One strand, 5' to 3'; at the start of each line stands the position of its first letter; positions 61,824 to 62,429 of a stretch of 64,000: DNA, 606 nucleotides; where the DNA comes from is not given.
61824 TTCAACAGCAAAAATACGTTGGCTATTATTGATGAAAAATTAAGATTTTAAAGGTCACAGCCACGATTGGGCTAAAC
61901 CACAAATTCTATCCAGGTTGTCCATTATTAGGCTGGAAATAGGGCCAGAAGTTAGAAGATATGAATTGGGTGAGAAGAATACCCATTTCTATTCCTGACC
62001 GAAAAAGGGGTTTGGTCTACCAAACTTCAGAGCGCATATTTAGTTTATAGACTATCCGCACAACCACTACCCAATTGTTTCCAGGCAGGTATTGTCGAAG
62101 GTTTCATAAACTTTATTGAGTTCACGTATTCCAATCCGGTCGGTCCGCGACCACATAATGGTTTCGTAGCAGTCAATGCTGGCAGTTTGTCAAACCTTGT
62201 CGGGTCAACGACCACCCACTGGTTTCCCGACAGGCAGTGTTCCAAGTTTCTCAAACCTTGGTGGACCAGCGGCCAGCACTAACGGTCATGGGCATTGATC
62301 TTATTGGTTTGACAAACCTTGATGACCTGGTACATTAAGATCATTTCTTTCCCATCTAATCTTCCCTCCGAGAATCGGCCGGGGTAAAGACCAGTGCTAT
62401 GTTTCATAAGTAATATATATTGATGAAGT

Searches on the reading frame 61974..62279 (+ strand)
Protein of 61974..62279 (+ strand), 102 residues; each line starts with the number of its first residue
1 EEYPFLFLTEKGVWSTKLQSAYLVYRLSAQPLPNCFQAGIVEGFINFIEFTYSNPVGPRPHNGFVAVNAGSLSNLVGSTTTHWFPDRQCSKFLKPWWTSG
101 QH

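Call 51: search_protein_representatives(protein=window:61974-62279:+)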
Query: 102 residues. Proteins with E-value up to 0.001 (for the whole library): 1; up to 1e-10: 0; up to 1e-30: 0. The best 1 are listed.
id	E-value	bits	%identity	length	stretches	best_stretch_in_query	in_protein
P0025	1.7e-04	37.8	32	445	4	30-70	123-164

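Call 62: search_protein_families(library=ncbifam, max_evalue=1, proteins=[window:61974-62279:+, P0025])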
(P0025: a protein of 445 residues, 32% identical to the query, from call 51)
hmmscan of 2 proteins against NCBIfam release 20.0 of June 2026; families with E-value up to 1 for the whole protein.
window:61974-62279:+ (102 aa): 0 families

P0025 (445 aa): 7 families
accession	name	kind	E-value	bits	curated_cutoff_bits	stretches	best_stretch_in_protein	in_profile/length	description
TIGR02656.1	cyanin_plasto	equivalog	1.7e-07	31.6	87.85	0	335-359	2-26/99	plastocyanin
NF006704.0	PRK09250.1-1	equivalog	9.1e-05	21.5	277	0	75-102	55-82/308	class I fructose-bisphosphate aldolase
TIGR01179.1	galE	equivalog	0.00081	18.3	262.3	0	84-130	179-225/332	UDP-glucose 4-epimerase GalE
NF002596.0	PRK02251.2-2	equivalog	0.012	15.5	114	0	39-82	11-54/69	cell division protein CrgA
NF006593.0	PRK09126.1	equivalog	0.013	14.4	420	0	134-209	84-157/393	5-demethoxyubiquinol-8 5-hydroxylase UbiM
NF006245.0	PRK08383.1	subfamily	0.23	11.4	192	0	86-118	106-136/168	putative monovalent cation/H+ antiporter subunit E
NF007699.1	PRK10381.1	equivalog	0.88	8.4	300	0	331-342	266-277/368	LPS O-antigen length regulator Wzz(fepE)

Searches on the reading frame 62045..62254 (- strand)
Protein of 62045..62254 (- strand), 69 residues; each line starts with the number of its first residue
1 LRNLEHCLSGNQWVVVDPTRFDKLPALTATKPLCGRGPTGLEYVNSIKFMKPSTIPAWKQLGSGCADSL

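Call 13: search_protein_families(library=pfam, max_evalue=10, proteins=[window:62048-62254:-])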
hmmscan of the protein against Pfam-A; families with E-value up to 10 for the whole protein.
seq(69 aa): 1 family
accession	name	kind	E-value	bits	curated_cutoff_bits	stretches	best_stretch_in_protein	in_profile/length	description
PF13605.11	DUF4141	-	0.24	11.3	30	1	12-20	19-27/53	Domain of unknown function (DUF4141)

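Call 62: search_protein_families(library=ncbifam, max_evalue=1, proteins=[window:62045-62254:-])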
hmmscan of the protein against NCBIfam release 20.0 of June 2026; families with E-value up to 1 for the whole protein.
window:62045-62254:- (69 aa): 0 families
